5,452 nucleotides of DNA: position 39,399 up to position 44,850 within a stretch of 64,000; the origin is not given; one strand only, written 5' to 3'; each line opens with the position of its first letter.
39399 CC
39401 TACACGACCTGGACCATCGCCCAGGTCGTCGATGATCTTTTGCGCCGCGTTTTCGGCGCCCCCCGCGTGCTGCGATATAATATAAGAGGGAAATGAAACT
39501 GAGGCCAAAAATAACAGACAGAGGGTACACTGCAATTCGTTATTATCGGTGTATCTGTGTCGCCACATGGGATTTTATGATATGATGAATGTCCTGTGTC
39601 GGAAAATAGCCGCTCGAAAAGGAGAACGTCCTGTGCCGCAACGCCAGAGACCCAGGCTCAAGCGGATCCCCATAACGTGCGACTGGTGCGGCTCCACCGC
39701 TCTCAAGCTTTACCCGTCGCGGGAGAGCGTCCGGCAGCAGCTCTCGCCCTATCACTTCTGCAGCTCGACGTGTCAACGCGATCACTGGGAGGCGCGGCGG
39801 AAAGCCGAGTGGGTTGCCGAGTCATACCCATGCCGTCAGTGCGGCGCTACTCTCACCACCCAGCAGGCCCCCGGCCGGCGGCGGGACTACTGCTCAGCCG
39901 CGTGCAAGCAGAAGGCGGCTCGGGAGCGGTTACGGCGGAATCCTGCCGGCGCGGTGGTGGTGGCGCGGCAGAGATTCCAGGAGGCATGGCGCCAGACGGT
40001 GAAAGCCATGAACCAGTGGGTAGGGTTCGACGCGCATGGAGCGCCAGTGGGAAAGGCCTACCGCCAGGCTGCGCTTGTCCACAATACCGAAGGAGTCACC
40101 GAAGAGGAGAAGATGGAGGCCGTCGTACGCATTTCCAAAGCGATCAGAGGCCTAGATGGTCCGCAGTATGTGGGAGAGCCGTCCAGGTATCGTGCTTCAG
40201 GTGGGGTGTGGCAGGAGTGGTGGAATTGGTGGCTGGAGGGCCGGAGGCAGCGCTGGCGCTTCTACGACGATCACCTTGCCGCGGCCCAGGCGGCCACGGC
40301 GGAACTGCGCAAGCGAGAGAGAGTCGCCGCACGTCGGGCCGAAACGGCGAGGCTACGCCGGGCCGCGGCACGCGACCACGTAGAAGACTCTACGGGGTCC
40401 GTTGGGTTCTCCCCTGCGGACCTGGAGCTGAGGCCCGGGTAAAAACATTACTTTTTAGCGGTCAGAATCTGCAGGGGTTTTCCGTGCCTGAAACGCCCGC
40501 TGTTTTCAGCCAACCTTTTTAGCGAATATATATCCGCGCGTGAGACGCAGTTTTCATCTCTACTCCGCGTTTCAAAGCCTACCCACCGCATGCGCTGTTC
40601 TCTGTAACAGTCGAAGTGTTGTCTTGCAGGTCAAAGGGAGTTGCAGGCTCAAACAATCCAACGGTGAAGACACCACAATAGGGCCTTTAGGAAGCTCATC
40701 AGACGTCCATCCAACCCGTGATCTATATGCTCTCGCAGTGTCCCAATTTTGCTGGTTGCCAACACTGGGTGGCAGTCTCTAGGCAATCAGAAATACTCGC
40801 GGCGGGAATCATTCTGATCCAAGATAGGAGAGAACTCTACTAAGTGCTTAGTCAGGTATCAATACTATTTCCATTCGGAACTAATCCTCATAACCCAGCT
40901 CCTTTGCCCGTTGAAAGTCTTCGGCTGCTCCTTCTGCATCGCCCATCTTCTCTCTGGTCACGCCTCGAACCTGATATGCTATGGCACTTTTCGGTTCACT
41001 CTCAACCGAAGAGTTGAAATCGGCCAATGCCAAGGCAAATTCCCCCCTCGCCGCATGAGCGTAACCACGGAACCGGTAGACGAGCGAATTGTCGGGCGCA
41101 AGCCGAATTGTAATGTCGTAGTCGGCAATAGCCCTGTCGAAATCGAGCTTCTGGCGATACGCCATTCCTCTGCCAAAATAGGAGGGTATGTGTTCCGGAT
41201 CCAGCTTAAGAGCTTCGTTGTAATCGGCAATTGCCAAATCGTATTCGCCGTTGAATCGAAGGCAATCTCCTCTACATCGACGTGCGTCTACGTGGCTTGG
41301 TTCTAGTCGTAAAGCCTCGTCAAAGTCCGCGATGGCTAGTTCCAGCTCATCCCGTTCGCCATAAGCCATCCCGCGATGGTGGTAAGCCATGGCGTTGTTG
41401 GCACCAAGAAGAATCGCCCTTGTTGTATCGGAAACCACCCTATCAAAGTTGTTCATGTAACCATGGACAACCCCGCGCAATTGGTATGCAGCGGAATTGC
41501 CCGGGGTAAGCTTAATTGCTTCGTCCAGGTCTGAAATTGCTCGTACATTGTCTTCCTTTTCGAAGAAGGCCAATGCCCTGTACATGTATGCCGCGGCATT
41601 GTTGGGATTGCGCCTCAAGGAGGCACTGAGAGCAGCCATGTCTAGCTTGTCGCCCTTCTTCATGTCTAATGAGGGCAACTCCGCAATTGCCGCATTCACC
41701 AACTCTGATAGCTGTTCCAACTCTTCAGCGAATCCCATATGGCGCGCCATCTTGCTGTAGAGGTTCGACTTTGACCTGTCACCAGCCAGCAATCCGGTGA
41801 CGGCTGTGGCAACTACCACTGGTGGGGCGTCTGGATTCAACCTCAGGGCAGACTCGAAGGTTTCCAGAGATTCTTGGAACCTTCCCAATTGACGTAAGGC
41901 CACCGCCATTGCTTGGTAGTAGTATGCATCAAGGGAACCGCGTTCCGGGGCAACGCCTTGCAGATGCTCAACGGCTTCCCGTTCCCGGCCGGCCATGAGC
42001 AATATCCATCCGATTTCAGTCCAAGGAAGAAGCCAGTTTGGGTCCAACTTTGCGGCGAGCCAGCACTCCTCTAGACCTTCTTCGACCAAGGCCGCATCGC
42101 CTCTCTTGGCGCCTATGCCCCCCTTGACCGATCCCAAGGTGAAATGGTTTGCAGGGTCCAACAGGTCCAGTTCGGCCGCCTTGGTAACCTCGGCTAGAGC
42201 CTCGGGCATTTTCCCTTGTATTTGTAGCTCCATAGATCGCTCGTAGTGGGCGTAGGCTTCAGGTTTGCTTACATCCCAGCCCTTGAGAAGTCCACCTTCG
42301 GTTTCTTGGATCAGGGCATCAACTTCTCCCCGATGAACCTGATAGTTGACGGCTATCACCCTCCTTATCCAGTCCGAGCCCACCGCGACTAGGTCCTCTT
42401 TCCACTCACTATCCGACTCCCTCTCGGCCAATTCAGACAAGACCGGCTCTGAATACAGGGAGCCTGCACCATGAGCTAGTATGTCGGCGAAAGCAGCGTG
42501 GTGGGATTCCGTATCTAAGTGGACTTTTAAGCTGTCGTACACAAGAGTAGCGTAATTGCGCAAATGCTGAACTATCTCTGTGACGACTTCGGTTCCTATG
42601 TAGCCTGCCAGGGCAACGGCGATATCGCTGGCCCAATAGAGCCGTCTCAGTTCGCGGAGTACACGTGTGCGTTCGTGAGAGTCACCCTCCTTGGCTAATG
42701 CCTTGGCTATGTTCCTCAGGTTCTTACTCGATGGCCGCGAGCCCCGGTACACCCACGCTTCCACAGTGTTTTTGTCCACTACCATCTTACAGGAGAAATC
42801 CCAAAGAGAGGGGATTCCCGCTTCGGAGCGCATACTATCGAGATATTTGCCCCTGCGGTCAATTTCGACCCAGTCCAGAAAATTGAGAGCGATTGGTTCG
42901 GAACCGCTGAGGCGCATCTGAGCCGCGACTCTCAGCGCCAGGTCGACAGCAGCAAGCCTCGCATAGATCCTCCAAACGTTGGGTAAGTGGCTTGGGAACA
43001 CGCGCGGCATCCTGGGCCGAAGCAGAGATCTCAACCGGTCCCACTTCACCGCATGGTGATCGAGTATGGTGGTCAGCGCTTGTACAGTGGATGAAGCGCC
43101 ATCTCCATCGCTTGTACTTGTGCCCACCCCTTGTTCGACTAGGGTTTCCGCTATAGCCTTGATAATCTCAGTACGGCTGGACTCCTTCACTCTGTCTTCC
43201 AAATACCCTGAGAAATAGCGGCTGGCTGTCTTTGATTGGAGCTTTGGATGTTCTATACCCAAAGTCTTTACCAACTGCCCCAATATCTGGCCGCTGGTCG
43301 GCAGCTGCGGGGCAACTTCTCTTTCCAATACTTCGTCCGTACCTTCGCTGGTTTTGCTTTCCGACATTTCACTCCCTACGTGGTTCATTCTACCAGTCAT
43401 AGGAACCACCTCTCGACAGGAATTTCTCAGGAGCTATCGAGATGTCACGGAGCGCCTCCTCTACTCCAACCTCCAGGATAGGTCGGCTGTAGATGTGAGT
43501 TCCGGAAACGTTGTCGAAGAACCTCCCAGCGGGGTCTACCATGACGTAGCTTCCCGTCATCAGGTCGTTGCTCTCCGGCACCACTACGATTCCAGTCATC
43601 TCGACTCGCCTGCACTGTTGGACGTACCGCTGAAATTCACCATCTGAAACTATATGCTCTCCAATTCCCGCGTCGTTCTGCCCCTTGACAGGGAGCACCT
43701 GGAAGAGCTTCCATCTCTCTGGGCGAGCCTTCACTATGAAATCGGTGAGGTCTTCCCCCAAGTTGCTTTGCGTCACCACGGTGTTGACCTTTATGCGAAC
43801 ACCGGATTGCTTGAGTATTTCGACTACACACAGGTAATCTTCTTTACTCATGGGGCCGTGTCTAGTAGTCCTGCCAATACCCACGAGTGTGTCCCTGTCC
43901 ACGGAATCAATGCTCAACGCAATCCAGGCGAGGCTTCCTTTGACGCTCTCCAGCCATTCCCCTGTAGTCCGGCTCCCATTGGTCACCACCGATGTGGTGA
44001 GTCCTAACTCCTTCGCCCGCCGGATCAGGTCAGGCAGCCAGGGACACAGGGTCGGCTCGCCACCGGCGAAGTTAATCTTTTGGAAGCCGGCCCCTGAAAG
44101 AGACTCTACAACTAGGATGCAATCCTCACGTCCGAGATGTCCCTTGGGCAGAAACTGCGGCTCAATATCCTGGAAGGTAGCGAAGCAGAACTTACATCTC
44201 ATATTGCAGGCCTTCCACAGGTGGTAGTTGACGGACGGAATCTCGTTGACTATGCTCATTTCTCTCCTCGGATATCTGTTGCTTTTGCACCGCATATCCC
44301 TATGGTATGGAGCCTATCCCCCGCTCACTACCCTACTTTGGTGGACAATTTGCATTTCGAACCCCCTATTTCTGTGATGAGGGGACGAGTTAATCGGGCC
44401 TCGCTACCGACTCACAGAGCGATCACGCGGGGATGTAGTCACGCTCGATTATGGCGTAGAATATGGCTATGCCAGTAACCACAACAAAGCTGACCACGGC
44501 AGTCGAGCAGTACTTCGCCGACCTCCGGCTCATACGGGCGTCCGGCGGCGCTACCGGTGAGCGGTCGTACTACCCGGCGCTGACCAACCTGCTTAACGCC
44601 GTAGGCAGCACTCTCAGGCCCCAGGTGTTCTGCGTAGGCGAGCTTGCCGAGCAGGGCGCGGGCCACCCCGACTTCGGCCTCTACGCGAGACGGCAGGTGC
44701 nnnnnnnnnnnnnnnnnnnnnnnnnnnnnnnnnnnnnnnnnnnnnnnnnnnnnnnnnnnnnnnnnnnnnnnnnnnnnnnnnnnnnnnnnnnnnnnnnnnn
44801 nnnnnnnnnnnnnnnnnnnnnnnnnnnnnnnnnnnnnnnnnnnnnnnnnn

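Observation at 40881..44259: Prokaryotic viperin translationally coupled to an 842-aa HTH + TPR protein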

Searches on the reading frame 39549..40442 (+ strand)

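Call 3: search_protein_families(library=pfam, proteins=[window:39549-40442:+], max_evalue=0.01)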
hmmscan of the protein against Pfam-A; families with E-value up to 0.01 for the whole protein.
window:39549-40442:+ (297 aa): 3 families
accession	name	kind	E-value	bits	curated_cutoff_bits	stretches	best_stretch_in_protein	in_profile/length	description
PF01753.24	zf-MYND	-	0.00039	20.8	22.7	0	44-82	1-34/39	MYND finger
PF24324.1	MYND_ZMYND11_ZMYD8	-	0.0032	17.8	27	0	70-84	18-32/35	ZMYND11/ZMYD8, MYND zinc finger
PF24273.1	TRASH_HVO_1752_C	-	0.0069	17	27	0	42-81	2-38/47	HVO_1752, C-terminal TRASH domain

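Call 4: search_protein_families(library=padloc, proteins=[window:39549-40442:+], max_evalue=0.01)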
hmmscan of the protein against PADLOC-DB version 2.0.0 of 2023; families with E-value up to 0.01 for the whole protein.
window:39549-40442:+ (297 aa): 0 families

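Call 5: search_protein_families(library=ncbifam, proteins=[window:39549-40442:+], max_evalue=0.01)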
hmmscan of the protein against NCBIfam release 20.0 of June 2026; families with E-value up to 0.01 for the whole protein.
window:39549-40442:+ (297 aa): 0 families

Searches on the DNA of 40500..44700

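Call 99: search_rna_families(source=window, start=40500, end=44700, threshold=evalue, max_evalue=1)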
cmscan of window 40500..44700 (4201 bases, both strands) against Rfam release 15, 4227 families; matches with E-value up to 1: 0.
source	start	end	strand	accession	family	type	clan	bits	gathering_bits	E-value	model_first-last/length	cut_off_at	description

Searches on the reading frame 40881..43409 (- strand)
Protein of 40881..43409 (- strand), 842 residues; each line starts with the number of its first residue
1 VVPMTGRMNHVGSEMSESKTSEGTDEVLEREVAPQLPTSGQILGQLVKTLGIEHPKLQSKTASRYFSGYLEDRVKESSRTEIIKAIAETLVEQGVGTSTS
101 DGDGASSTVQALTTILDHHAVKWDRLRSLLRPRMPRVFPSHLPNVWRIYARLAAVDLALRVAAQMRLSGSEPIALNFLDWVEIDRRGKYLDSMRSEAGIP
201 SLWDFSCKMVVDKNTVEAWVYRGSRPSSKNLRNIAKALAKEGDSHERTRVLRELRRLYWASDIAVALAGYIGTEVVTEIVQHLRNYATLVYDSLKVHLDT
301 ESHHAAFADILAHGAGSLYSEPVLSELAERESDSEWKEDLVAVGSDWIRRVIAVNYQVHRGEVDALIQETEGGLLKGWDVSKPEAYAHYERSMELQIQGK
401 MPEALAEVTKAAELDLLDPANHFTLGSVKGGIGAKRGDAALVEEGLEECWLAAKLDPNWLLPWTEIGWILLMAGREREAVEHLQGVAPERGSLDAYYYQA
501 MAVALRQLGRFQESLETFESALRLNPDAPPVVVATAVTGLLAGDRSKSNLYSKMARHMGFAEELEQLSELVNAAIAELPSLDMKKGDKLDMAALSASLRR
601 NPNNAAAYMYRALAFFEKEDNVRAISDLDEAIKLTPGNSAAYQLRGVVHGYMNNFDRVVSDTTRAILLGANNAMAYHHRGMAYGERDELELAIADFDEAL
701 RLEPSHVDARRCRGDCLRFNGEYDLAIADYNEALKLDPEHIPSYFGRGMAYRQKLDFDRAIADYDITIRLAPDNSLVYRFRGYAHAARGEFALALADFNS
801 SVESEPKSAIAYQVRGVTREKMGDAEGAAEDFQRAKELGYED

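Call 3: search_protein_families(library=pfam, proteins=[window:40881-43409:-], max_evalue=0.01)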
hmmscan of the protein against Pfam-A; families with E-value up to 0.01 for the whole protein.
window:40881-43409:- (842 aa): 18 families
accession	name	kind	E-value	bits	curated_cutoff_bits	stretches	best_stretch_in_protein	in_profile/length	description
PF00515.34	TPR_1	-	1.7e-43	145.2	27.8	4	709-740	3-34/34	Tetratricopeptide repeat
PF07719.23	TPR_2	-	1e-40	134.9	27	5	709-740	3-34/34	Tetratricopeptide repeat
PF13414.12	TPR_11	-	3e-27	94.5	26.8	1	717-752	4-39/42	TPR repeat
PF13432.12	TPR_16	-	9.8e-27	93.5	32.7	3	680-739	4-63/65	Tetratricopeptide repeat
PF13431.12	TPR_17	-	4.4e-24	83.1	24.4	0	730-761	2-33/34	Tetratricopeptide repeat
PF13181.12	TPR_8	-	1.5e-23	81.4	25.7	3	496-527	2-33/34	Tetratricopeptide repeat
PF13371.12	TPR_9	-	2.7e-21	75.8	35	3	751-815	5-69/73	Tetratricopeptide repeat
PF13428.12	TPR_14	-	4.9e-16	58.1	23.5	1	498-532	4-38/44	Tetratricopeptide repeat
PF13424.12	TPR_12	-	1.2e-13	51.5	30.1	1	711-764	7-68/77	Tetratricopeptide repeat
PF13174.12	TPR_6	-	3.2e-10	40.4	26.3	0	501-527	6-32/33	Tetratricopeptide repeat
PF12569.14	NatA_aux_su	-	4.1e-07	29.8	33.3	1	470-737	14-256/515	N-terminal acetyltransferase A, auxiliary subunit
PF14559.12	TPR_19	-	5e-07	30.4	25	0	470-529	1-59/68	Tetratricopeptide repeat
PF23914.1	TPR_CcmH_CycH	-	9.9e-07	29.2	42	0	593-640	109-156/158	Cytochrome c-type biogenesis protein H TPR domain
PF13176.12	TPR_7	-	2.1e-05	24.7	27.9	0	499-527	3-31/36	Tetratricopeptide repeat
PF24575.1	TPR_Slam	-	0.00031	21.6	35.2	0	500-538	52-90/104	Surface lipoprotein assembly modifier, N-terminal TPR repeats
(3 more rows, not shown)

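Call 4: search_protein_families(library=padloc, proteins=[window:40881-43409:-], max_evalue=0.01)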
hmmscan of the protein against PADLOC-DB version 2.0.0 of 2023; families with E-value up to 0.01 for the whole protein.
window:40881-43409:- (842 aa): 0 families

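Call 5: search_protein_families(library=ncbifam, proteins=[window:40881-43409:-], max_evalue=0.01)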
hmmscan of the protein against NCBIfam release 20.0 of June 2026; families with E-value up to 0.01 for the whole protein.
window:40881-43409:- (842 aa): 22 families
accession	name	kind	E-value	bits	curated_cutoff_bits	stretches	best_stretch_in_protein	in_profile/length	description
NF040959.1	MamA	equivalog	5.8e-30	104.3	200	3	719-838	83-202/204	magnetosome protein MamA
TIGR02917.1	PEP_TPR_lipo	equivalog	1.8e-27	95.6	312.2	3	686-834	172-320/899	XrtA/PEP-CTERM system TPR-repeat protein PrsT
TIGR00990.1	3a0801s09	subfamily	2.2e-21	76.2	757.25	3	719-836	343-460/615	mitochondrial import receptor subunit TOM70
NF033762.1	social_mot_Tgl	equivalog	4e-20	72.2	225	2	670-834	67-229/252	social motility TPR repeat lipoprotein Tgl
TIGR02521.1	type_IV_pilW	equivalog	2.2e-17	63.4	154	2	673-740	31-98/234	type IV pilus biogenesis/stability protein PilW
NF008391.2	PRK11189.1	equivalog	1.4e-15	57.5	250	2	671-752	63-144/297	lipoprotein NlpI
TIGR02552.1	LcrH_SycD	equivalog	5.2e-15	55.3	104.8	1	494-571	51-126/136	SycD/LcrH family type III secretion system chaperone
NF002725.1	PRK02603.1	equivalog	2.2e-12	47.3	143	1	670-739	32-104/173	photosystem I assembly protein Ycf3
NF007302.0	PRK09782.1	equivalog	1.8e-11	42.7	1223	2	720-791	592-662/990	phage receptor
NF033758.1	gliding_GltE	equivalog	4e-09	35.9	225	1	717-771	300-355/411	adventurous gliding motility TPR repeat lipoprotein GltE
TIGR03939.1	PGA_TPR_OMP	equivalog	1.8e-08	33.1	366.65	1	434-605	30-188/800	poly-beta-1,6 N-acetyl-D-glucosamine export porin PgaA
NF052415.1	T3SS_chap_SctY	equivalog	2.2e-06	28.1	70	0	757-834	22-102/106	type III secretion apparatus assembly chaperone SctY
NF009037.0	PRK12370.1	equivalog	9.8e-06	24.2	589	0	657-742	322-407/553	HilA/EilA family virulence transcriptional regulator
NF033920.0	C39_PA2778_fam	equivalog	4.5e-05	23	150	0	756-838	171-253/255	PA2778 family cysteine peptidase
NF047371.1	FlcA_CTERM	equivalog_domain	0.00022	19.8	300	1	713-837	405-535/646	periplasmic flagellar collar protein FlcA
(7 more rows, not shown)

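Call 91: predict_structure(alignment_id=A3)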
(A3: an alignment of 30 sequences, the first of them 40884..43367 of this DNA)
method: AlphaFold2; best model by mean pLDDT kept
length: 828 residues; sequences in the alignment: 30
mean_pLDDT: 86.4   pTM: 0.60
mean pLDDT of the five models: 86.4, 86.0, 85.9, 82.6, 82.2
residues with pLDDT >= 90: 375; 70-90: 393; 50-70: 29; < 50: 31
segments of 3 or more residues with pLDDT < 50: 1-13, 83-89, 564-573
pLDDT, mean of each block of 10 residues (from residue 1): 33 64 88 82 91 81 89 82 46 78 87 83 86 91 92 86 86 89 91 91 88 87 86 84 87 89 93 92 73 86 88 92 89 85 85 78 73 85 82 91 89 90 92 95 92 95 96 86 96 90 95 87 90 89 85 79 46 62 75 88 90 96 92 93 95 93 96 94 97 96 94 97 95 95 95 91 91 90 89 85 90 91 78
secondary structure, 60 per line:
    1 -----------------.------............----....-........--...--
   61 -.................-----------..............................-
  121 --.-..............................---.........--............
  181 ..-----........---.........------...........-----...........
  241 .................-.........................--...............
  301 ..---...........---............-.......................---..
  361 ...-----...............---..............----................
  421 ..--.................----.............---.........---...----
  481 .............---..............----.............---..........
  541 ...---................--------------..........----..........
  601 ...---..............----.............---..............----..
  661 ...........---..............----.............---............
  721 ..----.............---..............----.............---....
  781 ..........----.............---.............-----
elements in order (helices of 4 or more, strands of 3 or more residues): H25-36 H41-44 H46-53 H62-78 H90-119 H125-154 H158-166 H169-182 H188-195 H199-207 H214-224 H230-257 H259-283 H286-302 H306-316 H320-331 H333-355 H359-363 H369-383 H387-400 H405-422 H425-441 H446-458 H462-470 H481-493 H497-510 H515-527 H531-543 H547-562 H577-586 H591-603 H607-620 H625-637 H641-654 H659-671 H675-688 H693-705 H709-722 H727-739 H743-756 H761-773 H777-790 H795-807 H811-823

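Call 93: fold_search(model_id=the predicted structure, library=pdb)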
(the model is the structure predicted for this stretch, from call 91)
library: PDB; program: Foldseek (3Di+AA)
matches with E <= 10: 1494; with E <= 0.001: 384
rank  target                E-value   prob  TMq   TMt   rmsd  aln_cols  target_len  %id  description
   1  1w3b_A                3.7e-13  1.00  0.27  0.55  18.8       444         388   21  The superhelical TPR domain of O-linked GlcNAc transferase reveals structural similarities to importin alpha. (released 2004-09-09)
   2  7y4i_A                2.0e-12  1.00  0.24  0.24  15.5       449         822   18  Crystal structure of SPINDLY in complex with GDP (released 2022-12-07)
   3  8dtf_A                3.0e-12  1.00  0.24  0.25  15.5       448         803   17  Cryo-EM structure of the full length Arabidopsis SPY with complete TPRs (released 2023-03-08)
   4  8dtg_A                3.4e-12  1.00  0.24  0.24  15.8       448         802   18  Cryo-EM structure of Arabidopsis SPY alternative conformation 1 (released 2023-03-08)
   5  9qhb                  4.2e-12  1.00  0.29  0.81   4.2       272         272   26  Crystal structure of 16-repeat CTPR protein with eliminated coordination sites (released 2025-10-22)
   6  6eou                  6.0e-12  1.00  0.28  0.65  13.0       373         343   19  O-GlcNAc transferase TPR domain with the intellectual disability associated mutation L254F (released 2018-05-09)
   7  7y4i_B                6.0e-12  1.00  0.24  0.24  15.0       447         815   18  Crystal structure of SPINDLY in complex with GDP (released 2022-12-07)
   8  7yea_A                8.4e-12  1.00  0.29  0.24  17.1       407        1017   24  Human O-GlcNAc transferase Dimer (released 2023-07-12)
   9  7yeh_A                1.8e-11  1.00  0.29  0.24  19.5       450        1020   21  Cryo-EM structure of human OGT-OGA complex (released 2023-07-12)
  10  8chy                  1.9e-11  1.00  0.27  0.72   4.9       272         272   27  Crystal structure of an 8-repeat consensus TPR superhelix with Zinc. (released 2024-02-21)
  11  1w3b_B                3.2e-11  1.00  0.23  0.49  16.6       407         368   19  The superhelical TPR domain of O-linked GlcNAc transferase reveals structural similarities to importin alpha. (released 2004-09-09)
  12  7ntf_A                7.8e-11  1.00  0.28  0.25  20.4       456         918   16  Cryo-EM structure of unliganded O-GlcNAc transferase (released 2021-11-17)
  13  9gaw_P                1.3e-10  1.00  0.25  0.41  26.9       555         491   15  High-resolution structure of the Anaphase-promoting complex/cyclosome (APC/C) bound to co-activator Cdh1 (released 2024-08-14)
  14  9gaw_J                1.5e-10  1.00  0.25  0.41  28.1       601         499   15  High-resolution structure of the Anaphase-promoting complex/cyclosome (APC/C) bound to co-activator Cdh1 (released 2024-08-14)
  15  5dse_C                2.4e-10  1.00  0.23  0.26  25.5       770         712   12  Crystal Structure of the TTC7B/Hyccin Complex (released 2015-12-02)
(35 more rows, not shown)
